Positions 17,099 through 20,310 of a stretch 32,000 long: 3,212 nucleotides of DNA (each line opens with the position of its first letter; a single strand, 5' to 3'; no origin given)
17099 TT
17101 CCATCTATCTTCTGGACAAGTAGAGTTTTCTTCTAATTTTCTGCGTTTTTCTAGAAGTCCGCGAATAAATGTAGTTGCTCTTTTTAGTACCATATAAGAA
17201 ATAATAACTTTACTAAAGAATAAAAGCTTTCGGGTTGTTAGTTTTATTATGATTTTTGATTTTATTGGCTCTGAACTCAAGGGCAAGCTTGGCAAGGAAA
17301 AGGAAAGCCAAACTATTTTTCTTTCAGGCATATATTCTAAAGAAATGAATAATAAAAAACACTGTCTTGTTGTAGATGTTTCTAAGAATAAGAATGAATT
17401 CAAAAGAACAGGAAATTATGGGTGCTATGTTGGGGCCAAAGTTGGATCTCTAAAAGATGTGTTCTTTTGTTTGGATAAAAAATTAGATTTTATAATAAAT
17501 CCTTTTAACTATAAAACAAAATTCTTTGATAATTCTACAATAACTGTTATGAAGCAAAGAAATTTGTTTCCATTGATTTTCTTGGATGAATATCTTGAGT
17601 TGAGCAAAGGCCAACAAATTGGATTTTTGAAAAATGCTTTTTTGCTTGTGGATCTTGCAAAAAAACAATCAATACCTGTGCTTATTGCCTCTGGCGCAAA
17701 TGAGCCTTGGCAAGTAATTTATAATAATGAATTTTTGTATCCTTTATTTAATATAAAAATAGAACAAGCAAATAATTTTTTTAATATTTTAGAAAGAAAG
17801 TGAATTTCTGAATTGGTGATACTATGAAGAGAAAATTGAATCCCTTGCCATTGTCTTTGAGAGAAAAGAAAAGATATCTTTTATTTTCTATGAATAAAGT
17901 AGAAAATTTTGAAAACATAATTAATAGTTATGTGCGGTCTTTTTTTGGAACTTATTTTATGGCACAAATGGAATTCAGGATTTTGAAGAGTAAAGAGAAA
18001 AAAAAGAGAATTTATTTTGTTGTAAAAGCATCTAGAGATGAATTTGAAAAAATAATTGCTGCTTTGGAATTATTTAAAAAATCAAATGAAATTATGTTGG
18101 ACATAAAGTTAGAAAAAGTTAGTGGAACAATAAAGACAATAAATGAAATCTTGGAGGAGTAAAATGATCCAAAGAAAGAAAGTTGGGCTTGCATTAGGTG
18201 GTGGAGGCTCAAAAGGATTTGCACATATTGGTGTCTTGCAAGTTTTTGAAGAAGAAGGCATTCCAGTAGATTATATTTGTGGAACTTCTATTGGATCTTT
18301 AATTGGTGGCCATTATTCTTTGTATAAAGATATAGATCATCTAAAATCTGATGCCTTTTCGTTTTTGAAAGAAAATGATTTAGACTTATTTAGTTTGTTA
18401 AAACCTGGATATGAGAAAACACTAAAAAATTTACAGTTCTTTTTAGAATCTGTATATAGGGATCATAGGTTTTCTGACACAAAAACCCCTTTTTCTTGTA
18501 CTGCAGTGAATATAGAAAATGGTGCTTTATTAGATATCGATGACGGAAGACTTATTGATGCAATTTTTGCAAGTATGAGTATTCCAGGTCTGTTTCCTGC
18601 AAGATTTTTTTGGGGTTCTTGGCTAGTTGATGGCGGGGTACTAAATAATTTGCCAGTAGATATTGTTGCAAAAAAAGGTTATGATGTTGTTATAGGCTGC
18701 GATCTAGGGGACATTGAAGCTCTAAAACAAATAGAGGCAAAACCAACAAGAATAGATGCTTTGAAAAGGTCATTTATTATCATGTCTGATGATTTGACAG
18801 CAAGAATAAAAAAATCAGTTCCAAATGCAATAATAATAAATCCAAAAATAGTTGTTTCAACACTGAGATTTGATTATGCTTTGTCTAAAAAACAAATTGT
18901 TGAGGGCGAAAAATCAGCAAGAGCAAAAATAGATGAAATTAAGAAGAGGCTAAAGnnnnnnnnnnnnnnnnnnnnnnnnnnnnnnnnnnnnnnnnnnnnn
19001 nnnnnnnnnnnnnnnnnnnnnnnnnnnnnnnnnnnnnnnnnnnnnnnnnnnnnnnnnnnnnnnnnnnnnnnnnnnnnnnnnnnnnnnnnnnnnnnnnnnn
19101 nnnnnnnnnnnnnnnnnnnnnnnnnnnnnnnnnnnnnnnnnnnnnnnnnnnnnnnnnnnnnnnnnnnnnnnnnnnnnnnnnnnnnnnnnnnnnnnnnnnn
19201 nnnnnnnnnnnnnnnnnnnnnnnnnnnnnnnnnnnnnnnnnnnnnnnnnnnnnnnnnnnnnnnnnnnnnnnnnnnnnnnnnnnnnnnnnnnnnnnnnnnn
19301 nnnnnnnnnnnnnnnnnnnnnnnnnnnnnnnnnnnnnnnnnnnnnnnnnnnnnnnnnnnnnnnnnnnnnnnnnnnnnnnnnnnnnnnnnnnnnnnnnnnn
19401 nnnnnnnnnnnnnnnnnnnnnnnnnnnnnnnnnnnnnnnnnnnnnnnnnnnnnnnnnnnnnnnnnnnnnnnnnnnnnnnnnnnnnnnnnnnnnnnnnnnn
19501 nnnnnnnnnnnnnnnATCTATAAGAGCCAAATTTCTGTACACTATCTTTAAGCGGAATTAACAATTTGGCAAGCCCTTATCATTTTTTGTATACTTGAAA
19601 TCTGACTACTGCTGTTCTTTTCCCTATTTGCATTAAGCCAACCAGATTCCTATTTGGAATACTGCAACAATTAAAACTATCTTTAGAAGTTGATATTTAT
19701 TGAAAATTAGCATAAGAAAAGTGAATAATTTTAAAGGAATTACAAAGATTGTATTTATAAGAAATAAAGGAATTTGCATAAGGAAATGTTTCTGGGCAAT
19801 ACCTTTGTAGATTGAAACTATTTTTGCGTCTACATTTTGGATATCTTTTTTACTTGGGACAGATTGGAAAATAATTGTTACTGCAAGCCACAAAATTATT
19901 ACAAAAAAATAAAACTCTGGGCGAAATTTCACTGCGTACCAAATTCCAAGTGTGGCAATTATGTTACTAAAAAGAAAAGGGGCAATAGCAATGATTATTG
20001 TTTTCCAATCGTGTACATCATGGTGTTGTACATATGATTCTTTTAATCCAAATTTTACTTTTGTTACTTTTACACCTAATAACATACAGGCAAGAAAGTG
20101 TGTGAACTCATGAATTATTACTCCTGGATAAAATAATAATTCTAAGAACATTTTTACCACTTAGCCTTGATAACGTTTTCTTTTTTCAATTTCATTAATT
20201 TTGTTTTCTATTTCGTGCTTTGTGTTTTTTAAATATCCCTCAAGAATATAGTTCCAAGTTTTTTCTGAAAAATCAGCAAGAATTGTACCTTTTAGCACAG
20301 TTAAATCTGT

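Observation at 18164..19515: Patatin-like phospholipase overlapping a minimal 186-aa archaeosortase-family gene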

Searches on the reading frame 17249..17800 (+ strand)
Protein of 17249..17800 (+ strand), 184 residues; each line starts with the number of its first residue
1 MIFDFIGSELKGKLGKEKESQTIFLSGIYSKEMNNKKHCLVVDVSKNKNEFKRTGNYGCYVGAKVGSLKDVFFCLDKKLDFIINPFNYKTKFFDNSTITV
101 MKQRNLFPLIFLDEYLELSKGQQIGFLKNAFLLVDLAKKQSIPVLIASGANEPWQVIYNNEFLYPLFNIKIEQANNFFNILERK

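Call 3: search_protein_families(library=pfam, proteins=[window:17249-17800:+], max_evalue=1)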
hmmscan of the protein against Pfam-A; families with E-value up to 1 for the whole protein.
window:17249-17800:+ (184 aa): 2 families
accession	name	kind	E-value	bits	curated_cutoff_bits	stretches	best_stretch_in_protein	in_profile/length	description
PF01876.22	RNase_P_p30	-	0.0017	18.3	35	1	74-156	106-187/214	RNase P subunit p30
PF19429.4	EVA_Class_A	-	0.19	12.5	27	1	30-62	26-57/73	Evasins Class A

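Call 4: search_protein_families(library=ncbifam, proteins=[window:17249-17800:+], max_evalue=1)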
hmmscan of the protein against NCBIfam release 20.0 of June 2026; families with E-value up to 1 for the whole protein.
window:17249-17800:+ (184 aa): 1 family
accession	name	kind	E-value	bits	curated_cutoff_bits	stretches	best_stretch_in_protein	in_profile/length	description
NF003023.0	PRK03892.1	equivalog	3e-05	23.5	323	1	48-169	74-194/217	Ribonuclease P protein component 3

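Call 48: search_protein_families(library=padloc, proteins=[window:17249-17800:+], max_evalue=0.01)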
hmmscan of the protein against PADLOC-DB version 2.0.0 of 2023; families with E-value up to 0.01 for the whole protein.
window:17249-17800:+ (184 aa): 0 families

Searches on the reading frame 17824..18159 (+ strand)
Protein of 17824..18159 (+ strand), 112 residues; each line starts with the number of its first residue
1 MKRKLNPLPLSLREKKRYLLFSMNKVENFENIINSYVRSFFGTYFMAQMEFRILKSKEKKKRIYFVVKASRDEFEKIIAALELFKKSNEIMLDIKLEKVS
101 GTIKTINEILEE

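Call 3: search_protein_families(library=pfam, proteins=[window:17824-18159:+], max_evalue=1)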
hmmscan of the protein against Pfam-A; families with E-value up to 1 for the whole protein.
window:17824-18159:+ (112 aa): 1 family
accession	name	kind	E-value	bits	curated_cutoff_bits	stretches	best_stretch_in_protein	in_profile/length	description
PF01900.24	RNase_P_Rpp14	-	4.1e-09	36.9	23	1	17-108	1-101/104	Rpp14/Pop5 family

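Call 4: search_protein_families(library=ncbifam, proteins=[window:17824-18159:+], max_evalue=1)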
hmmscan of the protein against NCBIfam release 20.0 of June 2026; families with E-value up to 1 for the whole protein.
window:17824-18159:+ (112 aa): 1 family
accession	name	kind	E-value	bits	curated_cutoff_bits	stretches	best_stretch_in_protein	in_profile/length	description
NF002986.0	PRK03717.1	equivalog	2e-07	30.9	195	1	1-107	1-110/120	ribonuclease P protein component 2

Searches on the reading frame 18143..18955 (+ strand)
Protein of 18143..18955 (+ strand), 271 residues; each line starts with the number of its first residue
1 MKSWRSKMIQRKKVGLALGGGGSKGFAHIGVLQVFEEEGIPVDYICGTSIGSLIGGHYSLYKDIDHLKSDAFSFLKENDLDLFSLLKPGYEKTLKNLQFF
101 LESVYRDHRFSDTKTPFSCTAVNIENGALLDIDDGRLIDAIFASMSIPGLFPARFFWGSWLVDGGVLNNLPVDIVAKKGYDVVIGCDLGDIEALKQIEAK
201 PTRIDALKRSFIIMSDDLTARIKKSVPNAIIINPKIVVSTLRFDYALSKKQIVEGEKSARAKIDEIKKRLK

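Call 3: search_protein_families(library=pfam, proteins=[window:18143-18955:+], max_evalue=1)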
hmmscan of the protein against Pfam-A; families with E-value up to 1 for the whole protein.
window:18143-18955:+ (271 aa): 1 family
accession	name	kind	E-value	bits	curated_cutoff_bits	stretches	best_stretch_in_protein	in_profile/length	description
PF01734.28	Patatin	-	6.3e-35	121.5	27.7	1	16-175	1-190/191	Patatin-like phospholipase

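Call 4: search_protein_families(library=ncbifam, proteins=[window:18143-18955:+], max_evalue=1)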
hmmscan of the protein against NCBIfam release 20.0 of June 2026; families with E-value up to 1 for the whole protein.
window:18143-18955:+ (271 aa): 4 families
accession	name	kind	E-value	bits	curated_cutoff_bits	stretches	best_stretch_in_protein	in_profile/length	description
NF007623.0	PRK10279.1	equivalog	3.9e-32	111.6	272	1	10-204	2-196/301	patatin-like phospholipase RssA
NF041079.1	CBASS_lipase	equivalog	3.7e-09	36.3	200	1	16-172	4-181/317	CBASS cGAMP-activated phospholipase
NF043045.1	T4SS_VpdC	equivalog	4.8e-09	34.8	1000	2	18-54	310-346/880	Dot/Icm T4SS effector VpdC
NF053870.1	DS2_1_antiphage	equivalog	1.2e-06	28.1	400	1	16-124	3-110/299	anti-phage phospholipase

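Call 48: search_protein_families(library=padloc, proteins=[window:18143-18955:+], max_evalue=0.01)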
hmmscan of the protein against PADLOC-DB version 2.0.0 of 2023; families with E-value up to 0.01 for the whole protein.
window:18143-18955:+ (271 aa): 3 families
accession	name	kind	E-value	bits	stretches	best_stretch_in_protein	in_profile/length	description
PDLC00758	Effector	-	5.9e-11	40.2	1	16-174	9-191/331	Phospholipase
PDLC00755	Effector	-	5.5e-08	30.3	1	16-122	14-119/311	Phospholipase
PDLC00757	Effector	-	1.9e-07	28.8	1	16-172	13-194/331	Phospholipase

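Call 69: find_homologous_proteins(query=window:18143-18955:+, max_evalue=1e-20)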
Query window:18143-18955:+ (271 aa): 4224 proteins with E <= 1e-20 among 7076 candidates; the best 120 are listed.
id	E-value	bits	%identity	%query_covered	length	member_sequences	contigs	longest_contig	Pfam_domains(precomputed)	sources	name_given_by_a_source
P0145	1.5e-170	584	100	97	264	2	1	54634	PF01734.28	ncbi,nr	ncbi:MAG: patatin-like phospholipase family protein [Candidatus ainarchaeum sp.]|nr:patatin-like pho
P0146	2.1e-153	527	88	98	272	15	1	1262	PF01734.28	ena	-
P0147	5.2e-127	441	72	97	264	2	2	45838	PF01734.28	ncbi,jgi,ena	-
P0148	1.7e-121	423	71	97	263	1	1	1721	PF01734.28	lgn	-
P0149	3.2e-92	327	58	96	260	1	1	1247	PF01734.28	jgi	-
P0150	7.1e-64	234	44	96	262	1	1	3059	PF01734.28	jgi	jgi:NTE family protein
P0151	2.2e-62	229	44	97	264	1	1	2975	PF01734.28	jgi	-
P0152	1.1e-58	217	40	89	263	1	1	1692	PF01734.28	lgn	-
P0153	6.9e-56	208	42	96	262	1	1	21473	PF01734.28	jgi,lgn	-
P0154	5.3e-46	175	41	96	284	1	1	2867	PF01734.28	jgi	-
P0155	5.5e-46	175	37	98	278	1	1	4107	PF01734.28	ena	-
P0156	2.3e-45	173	38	97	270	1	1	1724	PF01734.28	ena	-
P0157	2.8e-44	170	39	96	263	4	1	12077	PF01734.28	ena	-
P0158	6.7e-43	165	37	96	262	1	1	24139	PF01734.28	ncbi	-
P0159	4.1e-42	163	37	90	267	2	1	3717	PF01734.28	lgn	-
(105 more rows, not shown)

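Call 74: find_encoding_contigs(protein=P0153, flank=10000, max_places=2)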
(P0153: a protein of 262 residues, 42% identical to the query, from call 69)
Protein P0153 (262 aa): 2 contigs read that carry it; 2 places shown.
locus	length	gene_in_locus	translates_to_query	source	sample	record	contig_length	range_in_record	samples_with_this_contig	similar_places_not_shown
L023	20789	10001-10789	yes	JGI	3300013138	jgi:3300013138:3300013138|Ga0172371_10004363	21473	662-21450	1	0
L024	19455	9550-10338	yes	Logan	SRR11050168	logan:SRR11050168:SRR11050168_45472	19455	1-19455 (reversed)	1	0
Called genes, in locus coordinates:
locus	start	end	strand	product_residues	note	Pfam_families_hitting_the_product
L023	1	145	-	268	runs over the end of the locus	?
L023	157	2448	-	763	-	PF01326:PPDK_N, PF00391:PEP-utilizers, PF02896:PEP-utilizers_C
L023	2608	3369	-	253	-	PF00252:Ribosomal_L16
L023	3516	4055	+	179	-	-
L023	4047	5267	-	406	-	PF13191:AAA_16 (faint), PF01637:ATPase_2, PF13401:AAA_22, PF00004:AAA, PF22606:Cdc6-ORC-like_ATPase_lid (weak), PF22703:Cdc6_lid, PF09079:WHD_Cdc6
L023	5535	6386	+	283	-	-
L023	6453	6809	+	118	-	PF04472:SepF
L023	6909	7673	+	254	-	-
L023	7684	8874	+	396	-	PF09999:DUF2240 (faint), PF01336:tRNA_anti-codon (faint), PF08646:Rep_fac-A_C (weak)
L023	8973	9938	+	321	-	PF14520:HHH_5, PF00154:RecA_N, PF13481:AAA_25, PF06745:ATPase (weak), PF08423:Rad51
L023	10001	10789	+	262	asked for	PF01734:Patatin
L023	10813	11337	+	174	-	-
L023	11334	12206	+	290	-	PF12706:Lactamase_B_2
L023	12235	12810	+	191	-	PF03167:UDG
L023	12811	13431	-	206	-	PF00069:Pkinase, PF07714:PK_Tyr_Ser-Thr (weak), PF01163:RIO1 (weak), PF01636:APH (weak)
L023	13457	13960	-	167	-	-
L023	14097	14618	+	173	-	PF08069:Ribosomal_S13_N (weak), PF00312:Ribosomal_S15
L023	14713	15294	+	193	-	PF01015:Ribosomal_S3Ae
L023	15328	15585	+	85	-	PF03685:UPF0147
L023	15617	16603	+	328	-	PF13462:Thioredoxin_4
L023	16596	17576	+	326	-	PF13462:Thioredoxin_4, PF01323:DSBA, PF13462:Thioredoxin_4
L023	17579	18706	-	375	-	PF01966:HD, PF19276:HD_assoc_2 (faint)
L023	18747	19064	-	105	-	-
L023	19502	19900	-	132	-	-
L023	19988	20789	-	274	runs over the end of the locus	PF00152:tRNA-synt_2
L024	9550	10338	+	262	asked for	PF01734:Patatin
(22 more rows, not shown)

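Call 75: find_encoding_contigs(protein=P0150, flank=5000, max_places=2)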
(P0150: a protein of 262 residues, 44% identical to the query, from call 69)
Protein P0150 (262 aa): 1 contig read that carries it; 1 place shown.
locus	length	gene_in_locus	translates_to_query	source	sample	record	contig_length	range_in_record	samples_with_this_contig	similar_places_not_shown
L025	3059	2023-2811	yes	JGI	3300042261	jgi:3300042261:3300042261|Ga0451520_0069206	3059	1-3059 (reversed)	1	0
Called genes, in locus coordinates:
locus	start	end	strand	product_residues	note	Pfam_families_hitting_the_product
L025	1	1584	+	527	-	?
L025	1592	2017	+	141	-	PF24608:PDDEXK_15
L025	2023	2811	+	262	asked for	PF01734:Patatin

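Call 88: search_protein_families(library=ncbifam, proteins=[L023:10813-11334:+], max_evalue=0.001)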
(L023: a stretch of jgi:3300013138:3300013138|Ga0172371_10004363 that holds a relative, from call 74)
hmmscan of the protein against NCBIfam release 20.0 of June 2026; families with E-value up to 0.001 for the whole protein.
L023:10813-11334:+ (174 aa): 3 families
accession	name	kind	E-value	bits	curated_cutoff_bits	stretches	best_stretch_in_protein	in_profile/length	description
TIGR04178.1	exo_archaeo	signature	2.1e-09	37.5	23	1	77-165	2-93/97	exosortase/archaeosortase family protein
NF033505.2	paceosortase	exception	7.8e-08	32.6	80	1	15-162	4-143/167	pacearchaeosortase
TIGR04175.1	archaeo_artD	exception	2.2e-07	31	125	1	22-158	5-138/150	archaeosortase D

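Call 92: search_solved_structures(query=A5, max_evalue=0.00001)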
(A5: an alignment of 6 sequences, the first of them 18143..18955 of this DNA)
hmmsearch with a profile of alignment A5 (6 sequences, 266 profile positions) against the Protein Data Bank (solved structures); distinct sequences matched with E-value up to 0.00001: 6.
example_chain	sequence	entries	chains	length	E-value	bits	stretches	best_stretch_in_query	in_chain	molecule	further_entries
5fqu_A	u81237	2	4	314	2.6e-40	141.8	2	57-229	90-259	PATATIN-LIKE PROTEIN, PLPD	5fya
9iom_A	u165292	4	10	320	3.6e-07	33.2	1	9-116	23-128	cUMP-AMP-activated phospholipase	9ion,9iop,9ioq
9wn0_A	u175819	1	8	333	7.2e-06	28.9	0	8-188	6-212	Patatin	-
9kh6_A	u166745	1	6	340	7.8e-06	28.8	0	8-188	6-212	Patatin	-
9wn1_A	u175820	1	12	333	8.9e-06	28.6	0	8-188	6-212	Patatin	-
4kyi_A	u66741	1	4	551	9.6e-06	28.5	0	8-62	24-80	VipD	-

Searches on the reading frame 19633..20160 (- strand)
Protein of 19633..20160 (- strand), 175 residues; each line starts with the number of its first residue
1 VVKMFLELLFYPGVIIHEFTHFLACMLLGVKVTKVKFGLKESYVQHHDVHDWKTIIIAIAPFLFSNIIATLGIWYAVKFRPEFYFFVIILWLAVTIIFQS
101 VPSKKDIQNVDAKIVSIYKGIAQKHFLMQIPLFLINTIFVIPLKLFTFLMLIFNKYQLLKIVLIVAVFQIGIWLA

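Call 3: search_protein_families(library=pfam, proteins=[window:19633-20160:-], max_evalue=1)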
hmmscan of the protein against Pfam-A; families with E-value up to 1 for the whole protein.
window:19633-20160:- (175 aa): 3 families
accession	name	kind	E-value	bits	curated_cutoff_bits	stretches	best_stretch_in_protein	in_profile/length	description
PF11667.14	DUF3267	-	9.8e-07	29.5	27.1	1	14-93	5-86/108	Putative zincin peptidase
PF13398.12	Peptidase_M50B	-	6.2e-06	26.5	26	1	13-98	24-111/201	Peptidase M50B-like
PF02163.28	Peptidase_M50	-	0.0071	16.1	27.2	1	9-58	5-55/221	Peptidase family M50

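Call 4: search_protein_families(library=ncbifam, proteins=[window:19633-20160:-], max_evalue=1)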
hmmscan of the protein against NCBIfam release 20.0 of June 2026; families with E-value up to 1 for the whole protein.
window:19633-20160:- (175 aa): 0 families

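Call 48: search_protein_families(library=padloc, proteins=[window:19633-20160:-], max_evalue=0.01)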
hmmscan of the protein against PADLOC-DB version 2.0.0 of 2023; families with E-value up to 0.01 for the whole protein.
window:19633-20160:- (175 aa): 0 families
